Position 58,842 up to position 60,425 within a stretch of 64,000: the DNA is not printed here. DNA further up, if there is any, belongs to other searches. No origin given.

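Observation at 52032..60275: Two different 2-oxoglutarate-oxidising systems encoded back to back (sucAB and the kor cluster) on the same strand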

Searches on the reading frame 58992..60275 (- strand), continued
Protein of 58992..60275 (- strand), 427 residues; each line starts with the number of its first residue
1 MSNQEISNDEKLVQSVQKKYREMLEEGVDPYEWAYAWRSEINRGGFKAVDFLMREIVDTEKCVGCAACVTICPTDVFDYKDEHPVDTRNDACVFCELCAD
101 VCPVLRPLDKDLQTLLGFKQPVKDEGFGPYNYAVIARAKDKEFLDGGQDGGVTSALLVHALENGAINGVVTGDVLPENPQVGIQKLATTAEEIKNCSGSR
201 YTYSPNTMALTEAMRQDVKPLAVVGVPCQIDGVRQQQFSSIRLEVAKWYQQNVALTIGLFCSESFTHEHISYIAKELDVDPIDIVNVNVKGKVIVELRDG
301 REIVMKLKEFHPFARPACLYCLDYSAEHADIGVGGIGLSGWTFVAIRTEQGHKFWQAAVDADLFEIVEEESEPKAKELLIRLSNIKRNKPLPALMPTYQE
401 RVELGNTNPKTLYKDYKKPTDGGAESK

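Call 50: search_protein_families(library=ncbifam, proteins=[L077:3226-5715:-, L059:553-1392:+, L059:1629-2612:+, L059:6927-7700:+, L059:7697-8683:+, L062:3605-4444:+, L062:4686-5663:+, L062:9983-10756:+, L062:10753-11727:+, L038:897-1637:+], max_evalue=1e-10)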
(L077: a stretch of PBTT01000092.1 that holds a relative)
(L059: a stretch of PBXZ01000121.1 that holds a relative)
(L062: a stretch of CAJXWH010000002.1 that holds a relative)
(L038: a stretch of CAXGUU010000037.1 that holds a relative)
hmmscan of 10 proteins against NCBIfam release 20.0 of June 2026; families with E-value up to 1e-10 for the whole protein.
L077:3226-5715:- (829 aa): 15 families
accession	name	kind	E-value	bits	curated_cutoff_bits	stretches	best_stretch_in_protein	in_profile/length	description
NF006687.0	PRK09234.1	equivalog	0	1089.6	1018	2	434-804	476-842/849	bifunctional FO biosynthesis protein CofGH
TIGR03551.1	F420_cofH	equivalog_domain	5.6e-169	561.4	374.1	2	451-798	2-344/345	5-amino-6-(D-ribitylamino)uracil--L-tyrosine 4-hydroxyphenyl transferase CofH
NF005609.0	PRK07360.1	equivalog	1.1e-149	498.3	426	2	438-799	9-368/374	7,8-didemethyl-8-hydroxy-5-deazariboflavin synthase subunit CofH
TIGR03550.1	F420_cofG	equivalog_domain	2.6e-140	467.1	213.35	1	65-386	1-319/322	7,8-didemethyl-8-hydroxy-5-deazariboflavin synthase CofG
TIGR00423.1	TIGR00423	subfamily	1.3e-129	431.9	260.25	1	485-799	1-310/310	CofH family radical SAM protein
NF004884.0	PRK06245.1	equivalog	2.9e-125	417.6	209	1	61-389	8-329/340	7,8-didemethyl-8-hydroxy-5-deazariboflavin synthase subunit CofG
TIGR03699.1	menaquin_MqnC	equivalog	1.6e-112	375.8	428.1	1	454-798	7-341/342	cyclic dehypoxanthinyl futalosine synthase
TIGR03700.1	mena_SCO4494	equivalog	1.6e-102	343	434.55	2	441-798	2-350/351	aminofutalosine synthase MqnE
NF006277.0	PRK08445.1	equivalog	1.6e-78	264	576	1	480-799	33-345/348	dehypoxanthine futalosine cyclase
NF006276.0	PRK08444.1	equivalog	5.7e-75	252.5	560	1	439-799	2-350/353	aminofutalosine synthase MqnE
NF004580.0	PRK05926.1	equivalog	5.4e-57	193.7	583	1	435-789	13-362/370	hypothetical protein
TIGR03910.1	pyrrolys_PylB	equivalog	2.7e-20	72.5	348.2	1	37-309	27-276/347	methylornithine synthase PylB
TIGR00433.2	bioB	equivalog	8.6e-20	71.2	225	1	35-307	7-259/307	biotin synthase BioB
TIGR03957.1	rSAM_HmdB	equivalog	1.9e-16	60.1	320.9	1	37-333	10-283/317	5,10-methenyltetrahydromethanopterin hydrogenase cofactor biosynthesis protein HmdB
TIGR03956.1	rSAM_HydE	equivalog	3.6e-15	56.1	254.6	0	442-752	3-289/340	[FeFe] hydrogenase H-cluster radical SAM maturase HydE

L059:553-1392:+ (279 aa): 21 families
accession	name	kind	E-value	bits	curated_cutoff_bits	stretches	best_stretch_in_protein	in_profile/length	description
TIGR03619.1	F420_Rv2161c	subfamily_domain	4.7e-76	255.6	166.9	1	18-257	2-246/247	TIGR03619 family F420-dependent LLM class oxidoreductase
TIGR03560.1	F420_Rv1855c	subfamily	1.9e-35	122.7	231.4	1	16-233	15-226/227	TIGR03560 family F420-dependent LLM class oxidoreductase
TIGR03621.1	F420_MSMEG_2516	subfamily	1.1e-26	93.7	213.15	1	62-185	41-160/295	TIGR03621 family F420-dependent LLM class oxidoreductase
TIGR04021.1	LLM_DMSO2_sfnG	equivalog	4.5e-22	78.9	382.95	1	65-234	65-235/350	dimethylsulfone monooxygenase SfnG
TIGR03571.1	lucif_BA3436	subfamily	9.3e-22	77.6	303.9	1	17-202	34-208/304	TIGR03571 family LLM class oxidoreductase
NF002619.0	PRK02271.1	equivalog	7.8e-21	74.7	276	1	59-236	38-212/329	5,10-methylenetetrahydromethanopterin reductase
TIGR03555.1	F420_mer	equivalog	1.3e-19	70.8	348.7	1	59-250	36-225/325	5,10-methylenetetrahydromethanopterin reductase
TIGR03854.1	F420_MSMEG_3544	hypoth_equivalog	3.9e-18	65.8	295.6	1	57-245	37-228/290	TIGR03854 family LLM class F420-dependent oxidoreductase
TIGR03565.1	alk_sulf_monoox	equivalog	2.9e-15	56.2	518.2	1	61-226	53-219/346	FMNH2-dependent alkanesulfonate monooxygenase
TIGR04020.1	seco_metab_LLM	subfamily_domain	7.7e-15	54.8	244.45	1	16-176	21-166/341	MupA/Atu3671 family FMN-dependent luciferase-like monooxygenase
TIGR03617.1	F420_MSMEG_2256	subfamily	2.7e-14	52.8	278.15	1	61-228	19-194/318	TIGR03617 family F420-dependent LLM class oxidoreductase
NF001939.1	PRK00719.1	subfamily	5.6e-14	51.7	510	1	61-226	53-219/373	alkanesulfonate monooxygenase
TIGR03564.1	F420_MSMEG_4879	subfamily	8.1e-14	51.9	234.25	1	54-209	19-168/265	TIGR03564 family F420-dependent LLM class oxidoreductase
TIGR03856.1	F420_MSMEG_2906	subfamily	1.1e-13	51.3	243.7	1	2-254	2-227/249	LLM class F420-dependent oxidoreductase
TIGR03857.1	F420_MSMEG_2249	hypoth_equivalog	1.1e-13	51.2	218.4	1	59-231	38-208/329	TIGR03857 family LLM class F420-dependent oxidoreductase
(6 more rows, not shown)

L059:1629-2612:+ (327 aa): 14 families
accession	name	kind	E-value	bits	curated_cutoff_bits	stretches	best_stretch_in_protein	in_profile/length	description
TIGR03619.1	F420_Rv2161c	subfamily_domain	1.7e-70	237.4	166.9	1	31-303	2-246/247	TIGR03619 family F420-dependent LLM class oxidoreductase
TIGR03560.1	F420_Rv1855c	subfamily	5.1e-36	124.6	231.4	1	27-253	13-222/227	TIGR03560 family F420-dependent LLM class oxidoreductase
TIGR04021.1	LLM_DMSO2_sfnG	equivalog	6.6e-29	101.4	382.95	1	78-222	62-207/350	dimethylsulfone monooxygenase SfnG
TIGR03621.1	F420_MSMEG_2516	subfamily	1.4e-25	90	213.15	1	80-213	43-171/295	TIGR03621 family F420-dependent LLM class oxidoreductase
TIGR03571.1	lucif_BA3436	subfamily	2.6e-25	89.3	303.9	1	10-308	10-286/304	TIGR03571 family LLM class oxidoreductase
TIGR03565.1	alk_sulf_monoox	equivalog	1.1e-16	60.8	518.2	1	76-223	52-199/346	FMNH2-dependent alkanesulfonate monooxygenase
TIGR03612.1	RutA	equivalog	1.9e-16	60.5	498.3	1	75-256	63-241/355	pyrimidine utilization protein A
NF001939.1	PRK00719.1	subfamily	4.4e-15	55.3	510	1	76-223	52-199/373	alkanesulfonate monooxygenase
TIGR03854.1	F420_MSMEG_3544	hypoth_equivalog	1.2e-14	54.3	295.6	1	78-216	42-178/290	TIGR03854 family LLM class F420-dependent oxidoreductase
TIGR04020.1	seco_metab_LLM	subfamily_domain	3.8e-13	49.3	244.45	1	78-199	51-171/341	MupA/Atu3671 family FMN-dependent luciferase-like monooxygenase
TIGR03559.1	F420_Rv3520c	subfamily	5.4e-13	48.7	335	1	72-218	33-189/325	LLM class F420-dependent oxidoreductase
NF002619.0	PRK02271.1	equivalog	2.4e-11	43.5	276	0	78-213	41-172/329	5,10-methylenetetrahydromethanopterin reductase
TIGR03557.1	F420_G6P_family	subfamily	4.5e-11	42.4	210.4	0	76-219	46-189/316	TIGR03557 family F420-dependent LLM class oxidoreductase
TIGR03856.1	F420_MSMEG_2906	subfamily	6.4e-11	42.3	243.7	0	34-255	23-206/249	LLM class F420-dependent oxidoreductase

L059:6927-7700:+ (257 aa): 4 families
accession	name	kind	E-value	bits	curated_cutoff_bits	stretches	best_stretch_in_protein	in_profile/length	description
TIGR01916.1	F420_cofE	equivalog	2.2e-77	259.8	180.65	1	9-257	3-244/244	coenzyme F420-0:L-glutamate ligase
NF009809.0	PRK13293.1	equivalog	4.3e-72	242.5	274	1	7-257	3-244/253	coenzyme F420-0:L-glutamate ligase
NF009810.0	PRK13294.1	equivalog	7.2e-60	203.1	304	1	5-257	11-243/449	coenzyme F420-0:L-glutamate ligase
TIGR04132.1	intra_fol_E_lig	hypoth_equivalog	4.8e-17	62.1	350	1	44-234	33-202/241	putative folate metabolism gamma-glutamate ligase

L059:7697-8683:+ (328 aa): 1 family
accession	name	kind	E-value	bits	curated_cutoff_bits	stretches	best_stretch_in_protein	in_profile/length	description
TIGR01819.1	F420_cofD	equivalog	1.3e-83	280.5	257.45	1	14-316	2-300/301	2-phospho-L-lactate transferase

L062:3605-4444:+ (279 aa): 22 families
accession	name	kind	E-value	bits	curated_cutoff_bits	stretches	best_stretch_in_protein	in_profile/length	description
TIGR03619.1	F420_Rv2161c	subfamily_domain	1.5e-77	260.5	166.9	1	18-257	2-246/247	TIGR03619 family F420-dependent LLM class oxidoreductase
TIGR03560.1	F420_Rv1855c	subfamily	3.4e-37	128.4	231.4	1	15-233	14-226/227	TIGR03560 family F420-dependent LLM class oxidoreductase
TIGR03621.1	F420_MSMEG_2516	subfamily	8.6e-29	100.6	213.15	1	62-185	41-160/295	TIGR03621 family F420-dependent LLM class oxidoreductase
TIGR03571.1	lucif_BA3436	subfamily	1.7e-23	83.4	303.9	1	17-204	34-210/304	TIGR03571 family LLM class oxidoreductase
TIGR04021.1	LLM_DMSO2_sfnG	equivalog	3.2e-23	82.7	382.95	1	65-234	65-235/350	dimethylsulfone monooxygenase SfnG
NF002619.0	PRK02271.1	equivalog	1.3e-22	80.6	276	1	59-236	38-212/329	5,10-methylenetetrahydromethanopterin reductase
TIGR03555.1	F420_mer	equivalog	1.5e-20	73.8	348.7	1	59-250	36-225/325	5,10-methylenetetrahydromethanopterin reductase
TIGR03854.1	F420_MSMEG_3544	hypoth_equivalog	1.8e-19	70.1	295.6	1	57-236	37-219/290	TIGR03854 family LLM class F420-dependent oxidoreductase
TIGR03565.1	alk_sulf_monoox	equivalog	5.7e-18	65.1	518.2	1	59-226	51-219/346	FMNH2-dependent alkanesulfonate monooxygenase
TIGR03617.1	F420_MSMEG_2256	subfamily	7.1e-17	61.3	278.15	1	62-202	20-166/318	TIGR03617 family F420-dependent LLM class oxidoreductase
NF001939.1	PRK00719.1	subfamily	1.3e-16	60.4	510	1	59-226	51-219/373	alkanesulfonate monooxygenase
TIGR03564.1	F420_MSMEG_4879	subfamily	1.9e-16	60.5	234.25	1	61-200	24-162/265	TIGR03564 family F420-dependent LLM class oxidoreductase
TIGR03857.1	F420_MSMEG_2249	hypoth_equivalog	1.8e-15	57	218.4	1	63-232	42-209/329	TIGR03857 family LLM class F420-dependent oxidoreductase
TIGR04027.1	LLM_KPN_01858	hypoth_equivalog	3.3e-15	55.9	412.9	1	62-153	53-144/326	putative FMN-dependent luciferase-like monooxygenase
TIGR04020.1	seco_metab_LLM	subfamily_domain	3.6e-15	55.9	244.45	1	16-176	21-166/341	MupA/Atu3671 family FMN-dependent luciferase-like monooxygenase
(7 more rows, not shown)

L062:4686-5663:+ (325 aa): 17 families
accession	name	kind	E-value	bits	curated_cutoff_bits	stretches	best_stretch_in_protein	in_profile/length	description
TIGR03619.1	F420_Rv2161c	subfamily_domain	2.3e-72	243.5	166.9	1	29-301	2-246/247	TIGR03619 family F420-dependent LLM class oxidoreductase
TIGR03560.1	F420_Rv1855c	subfamily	3e-36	125.3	231.4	1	25-251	13-222/227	TIGR03560 family F420-dependent LLM class oxidoreductase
TIGR04021.1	LLM_DMSO2_sfnG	equivalog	1.8e-31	109.8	382.95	1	77-221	63-208/350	dimethylsulfone monooxygenase SfnG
TIGR03571.1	lucif_BA3436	subfamily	1.2e-26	93.7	303.9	1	8-306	10-286/304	TIGR03571 family LLM class oxidoreductase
TIGR03621.1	F420_MSMEG_2516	subfamily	1.8e-26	93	213.15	1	78-211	43-171/295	TIGR03621 family F420-dependent LLM class oxidoreductase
TIGR03612.1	RutA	equivalog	8.2e-18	65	498.3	1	73-254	63-241/355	pyrimidine utilization protein A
TIGR03565.1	alk_sulf_monoox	equivalog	1.2e-17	64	518.2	1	74-221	52-199/346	FMNH2-dependent alkanesulfonate monooxygenase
NF001939.1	PRK00719.1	subfamily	7.1e-16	58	510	1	74-221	52-199/373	alkanesulfonate monooxygenase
TIGR03854.1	F420_MSMEG_3544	hypoth_equivalog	1.5e-15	57.3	295.6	1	76-214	42-178/290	TIGR03854 family LLM class F420-dependent oxidoreductase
TIGR04020.1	seco_metab_LLM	subfamily_domain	1.4e-14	54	244.45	1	75-209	50-184/341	MupA/Atu3671 family FMN-dependent luciferase-like monooxygenase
TIGR03559.1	F420_Rv3520c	subfamily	8.8e-13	48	335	1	70-175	33-138/325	LLM class F420-dependent oxidoreductase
NF002619.0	PRK02271.1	equivalog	9e-13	48.2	276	1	76-214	41-175/329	5,10-methylenetetrahydromethanopterin reductase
TIGR04036.1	LLM_CE1758_fam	subfamily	5.4e-12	45.2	479.1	1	79-236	62-218/355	CE1758 family FMN-dependent luciferase-like monooxygenase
TIGR03557.1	F420_G6P_family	subfamily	7.6e-12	45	210.4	1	29-214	17-186/316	TIGR03557 family F420-dependent LLM class oxidoreductase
TIGR04027.1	LLM_KPN_01858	hypoth_equivalog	1.1e-11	44.3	412.9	1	78-210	55-178/326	putative FMN-dependent luciferase-like monooxygenase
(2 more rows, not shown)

L062:9983-10756:+ (257 aa): 4 families
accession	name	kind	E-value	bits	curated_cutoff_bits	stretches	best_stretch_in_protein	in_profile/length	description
TIGR01916.1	F420_cofE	equivalog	2.7e-82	275.9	180.65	1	9-257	3-244/244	coenzyme F420-0:L-glutamate ligase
NF009809.0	PRK13293.1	equivalog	3.6e-77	259.2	274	1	7-257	3-244/253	coenzyme F420-0:L-glutamate ligase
NF009810.0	PRK13294.1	equivalog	2.2e-64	218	304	1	5-257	11-243/449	coenzyme F420-0:L-glutamate ligase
TIGR04132.1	intra_fol_E_lig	hypoth_equivalog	1.1e-19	70.9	350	1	57-234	38-202/241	putative folate metabolism gamma-glutamate ligase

L062:10753-11727:+ (324 aa): 1 family
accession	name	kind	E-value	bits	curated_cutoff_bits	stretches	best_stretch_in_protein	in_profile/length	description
TIGR01819.1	F420_cofD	equivalog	4.2e-84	282.1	257.45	1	14-316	2-300/301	2-phospho-L-lactate transferase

L038:897-1637:+ (246 aa): 215 families (the best 25 are shown)
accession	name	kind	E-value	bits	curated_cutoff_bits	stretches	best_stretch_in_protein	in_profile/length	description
NF053702.1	TrHdxCHCADhChcB1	equivalog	1e-68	231.4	400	1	3-243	1-239/250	trans-4-hydroxycyclohexanecarboxylate dehydrogenase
NF004198.0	PRK05653.1-3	equivalog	1.6e-66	224.3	296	1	3-245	4-247/248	3-oxoacyl-ACP reductase FabG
NF005559.1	PRK07231.1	subfamily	2.2e-66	223.9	215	1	3-244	1-247/249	glucose 1-dehydrogenase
NF052562.1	RADHDNL4305835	equivalog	2.1e-60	204.3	400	1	2-244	3-249/252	NADP-dependent (R)-specific alcohol dehydrogenase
NF005067.0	PRK06484.1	equivalog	2.2e-60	204.7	713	1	5-244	8-251/524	short chain dehydrogenase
NF052558.1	MBtsdlDhBudC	equivalog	1.8e-59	201.4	270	1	5-244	2-241/250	meso-2,3-butanediol dehydrogenase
NF004818.0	PRK06172.1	equivalog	3.4e-59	200.2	336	1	3-244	4-250/253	SDR family oxidoreductase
TIGR01830.1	3oxo_ACP_reduc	equivalog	4.4e-58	196.8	297.75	1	9-244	1-238/239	3-oxoacyl-[acyl-carrier-protein] reductase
NF004791.0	PRK06138.1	equivalog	9e-58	195.5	312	1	3-244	2-249/252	SDR family oxidoreductase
NF005473.0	PRK07069.1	equivalog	2.1e-56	191.4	339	1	2-244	6-259/262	SDR family oxidoreductase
NF009466.0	PRK12826.1-2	subfamily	3.4e-56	190.5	222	1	6-244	3-244/248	3-oxoacyl-ACP reductase FabG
TIGR03971.1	SDR_subfam_1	subfamily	7.5e-56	189.4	300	1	56-244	70-268/271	mycofactocin-coupled SDR family oxidoreductase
NF004197.0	PRK05653.1-1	equivalog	1.8e-54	185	332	1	3-245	4-247/249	3-oxoacyl-ACP reductase FabG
NF004713.0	PRK06057.1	equivalog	3e-54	184.2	404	1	2-244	5-249/257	3-oxoacyl-ACP reductase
NF005472.0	PRK07067.1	equivalog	8.5e-54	182.8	338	1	2-243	2-253/257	L-iditol 2-dehydrogenase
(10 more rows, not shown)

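Call 73: predict_structure(alignment_id=A4)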
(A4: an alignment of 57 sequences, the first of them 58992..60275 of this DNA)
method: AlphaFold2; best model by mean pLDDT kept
length: 427 residues; sequences in the alignment: 57
mean_pLDDT: 68.3   pTM: 0.71
mean pLDDT of the five models: 68.3, 67.0, 66.4, 61.4, 59.9
residues with pLDDT >= 90: 89; 70-90: 112; 50-70: 114; < 50: 112
segments of 3 or more residues with pLDDT < 50: 1-5, 29-32, 34-36, 41-50, 56-108, 202-204, 240-242, 314-323, 390-395, 417-427
pLDDT, mean of each block of 10 residues (from residue 1): 53 62 60 49 44 48 43 39 40 40 42 76 83 94 85 95 96 81 85 79 59 88 77 61 67 89 63 88 78 81 77 49 63 78 92 97 93 76 60 49 57 51 38
secondary structure, 60 per line:
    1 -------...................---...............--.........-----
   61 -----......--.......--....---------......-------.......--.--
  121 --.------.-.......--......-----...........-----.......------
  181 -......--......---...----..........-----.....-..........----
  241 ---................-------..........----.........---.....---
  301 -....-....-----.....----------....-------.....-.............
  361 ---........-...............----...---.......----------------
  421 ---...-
elements in order: H8-26 H30-44 H47-55 H66-71 E77-80 E83-86 H96-101 H109-115 E132-138 H141-146 H152-162 E168-174 E182-187 H190-195 H206-215 E221-225 H227-236 H244-252 E253-259 H267-276 E284-289 E293-297 E302-305 H307-310 H316-320 E331-334 E342-346 H349-360 E364-368 H373-387 H398-404

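Call 75: fold_search(model_id=the predicted structure, library=pdb)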
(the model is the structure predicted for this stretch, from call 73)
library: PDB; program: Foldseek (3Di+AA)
matches with E <= 10: 416; with E <= 0.001: 21
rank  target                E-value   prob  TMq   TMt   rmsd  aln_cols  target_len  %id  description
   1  9r51_B                4.2e-23  1.00  0.57  0.84   3.9       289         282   35  Dimeric state of the F420-reducing hydrogenase from Methanothermococcus thermolithotrophicus in crystalline form 1 (released 2025-10-22)
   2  8riu_B                4.5e-23  1.00  0.61  0.69   8.2       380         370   27  Crystal structure of the F420-reducing carbon monoxide dehydrogenase component from the ethanotroph Candidatus Ethanop (released 2024-10-02)
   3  9r52_B                6.5e-22  1.00  0.56  0.84   4.0       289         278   34  Dimeric state of the F420-reducing hydrogenase from Methanothermococcus thermolithotrophicus in crystalline form 2 (released 2025-10-22)
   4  8rja_E                3.2e-21  1.00  0.56  0.67   7.5       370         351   26  Crystal structure of the F420-reducing formylmethanofuran dehydrogenase complex from the ethanotroph Candidatus Ethano (released 2024-10-02)
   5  6qgr_B                8.8e-21  1.00  0.57  0.82   2.4       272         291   34  The F420-reducing [NiFe] hydrogenase complex from Methanosarcina barkeri at the Nia-S state (released 2019-10-23)
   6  6qii_B                2.7e-20  1.00  0.57  0.82   2.4       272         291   34  Xenon derivatization of the F420-reducing [NiFe] hydrogenase complex from Methanosarcina barkeri (released 2019-10-23)
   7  4ci0_C                1.3e-19  1.00  0.55  0.81   2.7       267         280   32  Electron cryo-microscopy of F420-reducing NiFe hydrogenase Frh (released 2014-02-26)
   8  7np8_B                1.3e-19  1.00  0.53  0.38   7.0       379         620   25  Crystal structure of the Coenzyme F420-dependent sulfite reductase from Methanocaldococcus jannaschii at 2.3-A resolut (released 2022-03-23)
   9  7np8_A                2.6e-19  1.00  0.53  0.38   7.1       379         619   25  Crystal structure of the Coenzyme F420-dependent sulfite reductase from Methanocaldococcus jannaschii at 2.3-A resolut (released 2022-03-23)
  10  7npa_D                6.4e-19  1.00  0.52  0.37   7.3       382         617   22  Crystal structure of the Coenzyme F420-dependent sulfite reductase from Methanothermococcus thermolithotrophicus at 1. (released 2022-03-23)
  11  7npa_A                2.4e-18  1.00  0.54  0.39   7.1       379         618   24  Crystal structure of the Coenzyme F420-dependent sulfite reductase from Methanothermococcus thermolithotrophicus at 1. (released 2022-03-23)
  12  7npa_N                7.8e-18  1.00  0.52  0.38   7.3       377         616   23  Crystal structure of the Coenzyme F420-dependent sulfite reductase from Methanothermococcus thermolithotrophicus at 1. (released 2022-03-23)
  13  8rvu_E                3.4e-16  1.00  0.51  0.57   4.2       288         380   25  CryoEM structure of the Elp-Hdr complex of Methanothermobacter marburgensis state 2 (composite structure) (released 2025-05-14)
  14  5dqr_B                2.1e-15  1.00  0.49  0.50   9.1       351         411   18  The crystal structure of Arabidopsis 7-hydroxymethyl chlorophyll a reductase (HCAR) (released 2016-04-20)
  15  5dqr_D                4.7e-15  1.00  0.48  0.49   5.8       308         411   20  The crystal structure of Arabidopsis 7-hydroxymethyl chlorophyll a reductase (HCAR) (released 2016-04-20)
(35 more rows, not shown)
